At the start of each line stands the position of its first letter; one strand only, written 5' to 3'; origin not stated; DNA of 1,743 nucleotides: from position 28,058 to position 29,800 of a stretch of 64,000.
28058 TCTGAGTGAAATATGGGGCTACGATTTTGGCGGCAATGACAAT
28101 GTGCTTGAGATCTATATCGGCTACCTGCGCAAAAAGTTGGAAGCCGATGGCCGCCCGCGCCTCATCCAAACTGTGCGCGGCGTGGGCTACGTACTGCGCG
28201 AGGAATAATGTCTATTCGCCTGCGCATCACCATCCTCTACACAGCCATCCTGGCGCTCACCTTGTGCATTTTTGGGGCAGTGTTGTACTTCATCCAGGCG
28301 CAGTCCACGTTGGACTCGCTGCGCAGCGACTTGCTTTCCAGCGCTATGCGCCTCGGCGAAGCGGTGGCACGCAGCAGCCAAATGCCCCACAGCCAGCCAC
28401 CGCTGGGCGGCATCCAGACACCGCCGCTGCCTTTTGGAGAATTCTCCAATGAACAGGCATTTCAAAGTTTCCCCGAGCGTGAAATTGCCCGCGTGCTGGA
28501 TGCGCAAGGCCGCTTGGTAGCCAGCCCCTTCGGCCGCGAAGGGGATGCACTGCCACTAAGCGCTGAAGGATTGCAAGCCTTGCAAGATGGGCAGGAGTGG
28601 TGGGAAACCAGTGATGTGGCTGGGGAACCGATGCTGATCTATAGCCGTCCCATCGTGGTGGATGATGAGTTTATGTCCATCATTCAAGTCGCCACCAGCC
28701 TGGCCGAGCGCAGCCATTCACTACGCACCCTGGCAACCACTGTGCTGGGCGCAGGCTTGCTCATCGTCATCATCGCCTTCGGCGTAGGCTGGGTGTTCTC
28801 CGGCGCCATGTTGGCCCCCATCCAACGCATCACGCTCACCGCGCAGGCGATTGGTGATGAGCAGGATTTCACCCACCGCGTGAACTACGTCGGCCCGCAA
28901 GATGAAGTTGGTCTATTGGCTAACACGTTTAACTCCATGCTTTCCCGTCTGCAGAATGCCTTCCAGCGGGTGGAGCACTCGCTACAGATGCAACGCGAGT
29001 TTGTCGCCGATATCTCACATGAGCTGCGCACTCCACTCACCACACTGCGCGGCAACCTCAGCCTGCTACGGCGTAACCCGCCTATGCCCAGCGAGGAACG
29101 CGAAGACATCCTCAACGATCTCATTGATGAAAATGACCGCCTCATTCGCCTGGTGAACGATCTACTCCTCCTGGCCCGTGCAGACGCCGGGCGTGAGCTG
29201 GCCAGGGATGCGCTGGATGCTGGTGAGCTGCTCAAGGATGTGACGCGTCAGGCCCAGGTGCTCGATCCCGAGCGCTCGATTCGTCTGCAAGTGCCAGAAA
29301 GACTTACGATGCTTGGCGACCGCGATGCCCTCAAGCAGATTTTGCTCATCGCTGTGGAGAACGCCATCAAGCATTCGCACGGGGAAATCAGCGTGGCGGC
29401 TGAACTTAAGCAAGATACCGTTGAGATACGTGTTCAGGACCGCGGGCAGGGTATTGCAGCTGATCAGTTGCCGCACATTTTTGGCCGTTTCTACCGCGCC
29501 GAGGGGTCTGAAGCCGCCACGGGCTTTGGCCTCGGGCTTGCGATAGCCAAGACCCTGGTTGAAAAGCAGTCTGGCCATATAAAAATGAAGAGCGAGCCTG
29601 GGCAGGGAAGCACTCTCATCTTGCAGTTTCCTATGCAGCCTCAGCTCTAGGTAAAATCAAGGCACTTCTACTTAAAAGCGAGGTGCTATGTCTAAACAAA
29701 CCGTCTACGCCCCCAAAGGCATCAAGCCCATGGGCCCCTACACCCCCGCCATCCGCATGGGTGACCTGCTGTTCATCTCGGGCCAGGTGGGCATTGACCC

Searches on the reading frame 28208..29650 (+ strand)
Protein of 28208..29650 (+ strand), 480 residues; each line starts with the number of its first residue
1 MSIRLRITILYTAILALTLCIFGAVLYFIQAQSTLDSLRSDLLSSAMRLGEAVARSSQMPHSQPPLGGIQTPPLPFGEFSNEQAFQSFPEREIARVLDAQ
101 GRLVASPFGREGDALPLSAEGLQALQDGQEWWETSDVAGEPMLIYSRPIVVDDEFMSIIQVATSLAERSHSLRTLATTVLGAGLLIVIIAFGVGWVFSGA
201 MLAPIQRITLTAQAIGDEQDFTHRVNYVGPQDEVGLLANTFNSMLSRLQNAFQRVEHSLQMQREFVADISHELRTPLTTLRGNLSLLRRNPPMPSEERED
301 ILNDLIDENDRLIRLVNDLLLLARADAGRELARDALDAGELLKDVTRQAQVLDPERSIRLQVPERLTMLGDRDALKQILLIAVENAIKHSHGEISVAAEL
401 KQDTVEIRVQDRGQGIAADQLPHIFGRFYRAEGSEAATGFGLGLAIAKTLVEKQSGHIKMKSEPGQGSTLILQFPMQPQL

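Call 80: search_protein_families(library=pfam, proteins=[window:28208-29650:+], max_evalue=0.00001)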
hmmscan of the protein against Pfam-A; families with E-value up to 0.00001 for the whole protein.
window:28208-29650:+ (480 aa): 3 families
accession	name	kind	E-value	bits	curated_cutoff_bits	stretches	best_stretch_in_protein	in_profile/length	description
PF02518.31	HATPase_c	-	5.1e-27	94.9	26.4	1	370-477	1-110/111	Histidine kinase-, DNA gyrase B-, and HSP90-like ATPase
PF00512.31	HisKA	-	8.4e-21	74.2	26.9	1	261-328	1-66/66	His Kinase A (phospho-acceptor) domain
PF00672.30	HAMP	-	1.2e-11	45.2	25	1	197-249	2-52/53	HAMP domain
